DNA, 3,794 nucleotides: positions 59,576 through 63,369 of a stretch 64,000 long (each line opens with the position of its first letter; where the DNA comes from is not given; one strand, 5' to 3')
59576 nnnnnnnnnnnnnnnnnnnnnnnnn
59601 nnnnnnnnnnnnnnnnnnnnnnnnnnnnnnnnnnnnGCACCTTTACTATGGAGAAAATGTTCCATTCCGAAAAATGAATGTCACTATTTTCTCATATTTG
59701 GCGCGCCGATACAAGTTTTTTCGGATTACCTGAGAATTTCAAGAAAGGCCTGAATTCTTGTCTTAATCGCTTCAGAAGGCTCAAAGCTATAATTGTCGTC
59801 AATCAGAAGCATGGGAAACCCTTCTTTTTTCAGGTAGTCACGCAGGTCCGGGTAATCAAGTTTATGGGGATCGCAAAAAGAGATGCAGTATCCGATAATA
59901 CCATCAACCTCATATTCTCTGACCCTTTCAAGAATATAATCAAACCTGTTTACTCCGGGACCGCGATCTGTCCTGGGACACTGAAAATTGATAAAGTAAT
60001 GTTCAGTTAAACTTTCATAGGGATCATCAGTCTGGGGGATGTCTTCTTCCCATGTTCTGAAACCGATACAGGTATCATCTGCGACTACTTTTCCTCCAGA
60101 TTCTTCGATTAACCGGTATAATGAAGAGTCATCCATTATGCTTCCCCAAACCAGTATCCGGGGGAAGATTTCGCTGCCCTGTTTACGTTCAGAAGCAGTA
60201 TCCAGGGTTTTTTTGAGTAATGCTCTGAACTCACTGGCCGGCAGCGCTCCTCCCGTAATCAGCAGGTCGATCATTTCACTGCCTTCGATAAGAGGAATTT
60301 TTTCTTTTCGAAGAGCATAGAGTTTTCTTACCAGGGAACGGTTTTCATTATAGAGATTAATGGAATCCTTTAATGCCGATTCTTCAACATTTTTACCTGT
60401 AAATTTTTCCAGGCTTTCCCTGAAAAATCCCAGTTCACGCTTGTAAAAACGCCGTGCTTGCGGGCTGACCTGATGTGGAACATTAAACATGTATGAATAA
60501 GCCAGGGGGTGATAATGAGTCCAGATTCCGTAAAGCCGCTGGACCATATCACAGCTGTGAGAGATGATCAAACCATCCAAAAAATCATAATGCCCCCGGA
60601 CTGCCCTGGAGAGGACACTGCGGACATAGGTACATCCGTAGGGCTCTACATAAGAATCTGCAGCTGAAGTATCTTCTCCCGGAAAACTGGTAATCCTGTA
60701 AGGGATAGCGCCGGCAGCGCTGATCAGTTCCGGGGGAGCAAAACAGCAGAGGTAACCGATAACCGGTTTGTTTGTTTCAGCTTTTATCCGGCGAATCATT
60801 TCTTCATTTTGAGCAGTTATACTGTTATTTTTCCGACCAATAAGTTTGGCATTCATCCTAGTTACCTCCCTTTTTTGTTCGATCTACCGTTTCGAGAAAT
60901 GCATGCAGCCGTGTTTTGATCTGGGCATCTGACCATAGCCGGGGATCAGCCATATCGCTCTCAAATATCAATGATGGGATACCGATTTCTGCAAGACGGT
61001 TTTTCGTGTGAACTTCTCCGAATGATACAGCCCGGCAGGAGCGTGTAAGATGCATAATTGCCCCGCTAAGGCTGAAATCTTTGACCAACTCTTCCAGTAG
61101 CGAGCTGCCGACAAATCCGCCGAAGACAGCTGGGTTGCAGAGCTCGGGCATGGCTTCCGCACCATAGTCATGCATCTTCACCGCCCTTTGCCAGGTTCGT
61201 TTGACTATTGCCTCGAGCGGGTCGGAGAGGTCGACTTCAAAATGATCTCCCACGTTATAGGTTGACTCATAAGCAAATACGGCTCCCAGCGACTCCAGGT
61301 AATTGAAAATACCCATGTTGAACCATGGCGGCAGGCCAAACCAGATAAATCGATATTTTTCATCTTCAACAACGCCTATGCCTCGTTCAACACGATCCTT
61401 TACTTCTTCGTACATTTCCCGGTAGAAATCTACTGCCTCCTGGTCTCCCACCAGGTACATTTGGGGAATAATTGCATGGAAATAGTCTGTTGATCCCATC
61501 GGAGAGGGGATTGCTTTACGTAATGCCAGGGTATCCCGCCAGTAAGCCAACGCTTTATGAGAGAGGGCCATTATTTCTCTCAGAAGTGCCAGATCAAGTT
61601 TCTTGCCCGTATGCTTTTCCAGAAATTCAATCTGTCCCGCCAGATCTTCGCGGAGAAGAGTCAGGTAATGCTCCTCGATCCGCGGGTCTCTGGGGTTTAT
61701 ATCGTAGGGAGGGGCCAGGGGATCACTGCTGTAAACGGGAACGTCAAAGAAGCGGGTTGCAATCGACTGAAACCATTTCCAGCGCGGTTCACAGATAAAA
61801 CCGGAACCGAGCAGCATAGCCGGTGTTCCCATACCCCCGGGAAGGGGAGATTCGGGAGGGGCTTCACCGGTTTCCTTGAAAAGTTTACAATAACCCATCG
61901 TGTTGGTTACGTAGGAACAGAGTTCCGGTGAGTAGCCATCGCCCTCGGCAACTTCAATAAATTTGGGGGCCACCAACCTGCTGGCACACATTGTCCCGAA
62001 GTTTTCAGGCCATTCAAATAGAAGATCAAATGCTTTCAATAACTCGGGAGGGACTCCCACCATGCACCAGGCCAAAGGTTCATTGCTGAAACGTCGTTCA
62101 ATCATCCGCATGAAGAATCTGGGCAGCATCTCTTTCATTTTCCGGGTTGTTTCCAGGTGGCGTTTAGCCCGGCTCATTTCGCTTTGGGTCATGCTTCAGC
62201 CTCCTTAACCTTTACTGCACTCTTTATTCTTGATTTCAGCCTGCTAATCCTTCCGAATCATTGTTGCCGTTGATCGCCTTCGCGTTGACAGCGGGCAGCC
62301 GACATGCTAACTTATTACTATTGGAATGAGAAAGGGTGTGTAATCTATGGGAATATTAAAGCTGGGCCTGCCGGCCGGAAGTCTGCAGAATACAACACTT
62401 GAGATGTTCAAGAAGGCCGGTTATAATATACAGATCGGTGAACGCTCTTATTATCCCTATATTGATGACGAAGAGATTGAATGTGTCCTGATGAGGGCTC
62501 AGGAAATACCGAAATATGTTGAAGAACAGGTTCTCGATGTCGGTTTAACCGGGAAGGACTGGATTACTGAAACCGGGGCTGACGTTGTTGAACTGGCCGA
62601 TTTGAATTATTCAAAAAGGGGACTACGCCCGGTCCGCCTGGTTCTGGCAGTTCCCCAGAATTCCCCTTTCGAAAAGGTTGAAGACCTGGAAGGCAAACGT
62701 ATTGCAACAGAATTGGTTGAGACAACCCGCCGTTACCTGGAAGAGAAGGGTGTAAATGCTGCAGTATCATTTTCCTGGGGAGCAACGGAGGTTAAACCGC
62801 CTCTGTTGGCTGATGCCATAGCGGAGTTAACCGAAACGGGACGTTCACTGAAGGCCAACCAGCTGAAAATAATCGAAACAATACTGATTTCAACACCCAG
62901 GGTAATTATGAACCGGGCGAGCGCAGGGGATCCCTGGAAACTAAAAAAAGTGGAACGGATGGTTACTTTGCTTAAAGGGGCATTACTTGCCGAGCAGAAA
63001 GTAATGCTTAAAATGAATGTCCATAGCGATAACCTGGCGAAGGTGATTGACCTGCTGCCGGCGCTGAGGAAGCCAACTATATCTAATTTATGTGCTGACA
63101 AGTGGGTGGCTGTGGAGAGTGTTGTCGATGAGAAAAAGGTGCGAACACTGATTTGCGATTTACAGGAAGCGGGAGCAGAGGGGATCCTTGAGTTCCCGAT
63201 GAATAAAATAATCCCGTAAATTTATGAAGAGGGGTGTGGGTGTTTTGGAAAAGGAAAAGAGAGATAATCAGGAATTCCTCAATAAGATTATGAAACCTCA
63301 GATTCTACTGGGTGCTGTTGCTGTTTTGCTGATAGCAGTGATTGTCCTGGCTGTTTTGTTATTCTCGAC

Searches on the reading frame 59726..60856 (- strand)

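Call 58: search_protein_families(library=pfam, proteins=[window:59726-60856:-], max_evalue=0.00001)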
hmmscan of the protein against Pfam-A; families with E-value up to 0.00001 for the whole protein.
window:59726-60856:- (376 aa): 1 family
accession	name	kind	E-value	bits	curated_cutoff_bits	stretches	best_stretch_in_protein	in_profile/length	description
PF06050.19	HGD-D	-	4.1e-86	290.1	28.4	1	37-375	1-342/342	2-hydroxyglutaryl-CoA dehydratase, D-component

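Call 77: search_protein_families(library=ncbifam, proteins=[window:59726-60856:-], max_evalue=1e-30)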
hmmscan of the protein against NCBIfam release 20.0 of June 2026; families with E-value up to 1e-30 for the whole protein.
window:59726-60856:- (376 aa): 4 families
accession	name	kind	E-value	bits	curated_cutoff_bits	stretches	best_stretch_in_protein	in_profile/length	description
NF040772.1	double_cubane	equivalog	1.2e-61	208.8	350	1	23-375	13-372/372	double-cubane-cluster-containing anaerobic reductase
TIGR03190.1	benz_CoA_bzdN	equivalog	7.1e-56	189.6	453.8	1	18-375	15-371/377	benzoyl-CoA reductase, bzd-type, subunit N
TIGR02263.1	benz_CoA_red_C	equivalog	1.8e-49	168.7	421.15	1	25-350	25-355/380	benzoyl-CoA reductase subunit C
NF052456.1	HyiscapDhHadC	equivalog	3.1e-45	154.7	700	1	11-375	9-372/372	(R)-2-hydroxyisocaproyl-CoA dehydratase subunit beta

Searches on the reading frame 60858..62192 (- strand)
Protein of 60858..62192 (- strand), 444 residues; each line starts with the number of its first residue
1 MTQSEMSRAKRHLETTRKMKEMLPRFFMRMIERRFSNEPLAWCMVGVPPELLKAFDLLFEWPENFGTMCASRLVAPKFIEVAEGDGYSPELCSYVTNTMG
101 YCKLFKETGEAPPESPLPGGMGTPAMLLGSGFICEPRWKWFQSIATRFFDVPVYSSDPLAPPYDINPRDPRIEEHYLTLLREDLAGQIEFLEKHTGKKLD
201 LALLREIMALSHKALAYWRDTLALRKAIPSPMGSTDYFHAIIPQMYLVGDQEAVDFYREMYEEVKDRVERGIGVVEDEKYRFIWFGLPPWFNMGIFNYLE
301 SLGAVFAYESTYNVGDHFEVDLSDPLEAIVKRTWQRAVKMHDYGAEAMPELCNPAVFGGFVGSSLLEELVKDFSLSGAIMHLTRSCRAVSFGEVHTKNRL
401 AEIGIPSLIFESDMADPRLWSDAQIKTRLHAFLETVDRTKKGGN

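Call 58: search_protein_families(library=pfam, proteins=[window:60858-62192:-], max_evalue=0.00001)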
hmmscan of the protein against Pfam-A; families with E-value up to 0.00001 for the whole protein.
window:60858-62192:- (444 aa): 1 family
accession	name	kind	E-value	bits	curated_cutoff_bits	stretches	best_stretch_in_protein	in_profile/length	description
PF06050.19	HGD-D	-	5.3e-53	181.2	28.4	1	45-435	2-341/342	2-hydroxyglutaryl-CoA dehydratase, D-component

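Call 77: search_protein_families(library=ncbifam, proteins=[window:60858-62192:-], max_evalue=1e-30)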
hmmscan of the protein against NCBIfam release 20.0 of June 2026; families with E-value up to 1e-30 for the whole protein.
window:60858-62192:- (444 aa): 2 families
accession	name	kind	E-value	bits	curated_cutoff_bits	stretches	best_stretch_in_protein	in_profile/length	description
NF052455.1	HyiscapDhHadB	equivalog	7.5e-43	146.7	750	1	16-294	5-269/398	(R)-2-hydroxyisocaproyl-CoA dehydratase subunit alpha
TIGR03191.1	benz_CoA_bzdO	equivalog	1.2e-39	136.8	448.6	1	41-436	38-423/430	benzoyl-CoA reductase, bzd-type, subunit O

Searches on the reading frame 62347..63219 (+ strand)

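Call 58: search_protein_families(library=pfam, proteins=[window:62347-63219:+], max_evalue=0.00001)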
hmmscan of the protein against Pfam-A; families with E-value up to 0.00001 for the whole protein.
window:62347-63219:+ (290 aa): 2 families
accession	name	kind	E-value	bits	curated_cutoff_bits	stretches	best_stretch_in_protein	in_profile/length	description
PF01634.23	HisG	-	7.3e-45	153.2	25.5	1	50-210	1-157/158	ATP phosphoribosyltransferase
PF08029.16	HisG_C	-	3.3e-26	91.7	23.5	1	215-287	1-73/73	HisG, C-terminal domain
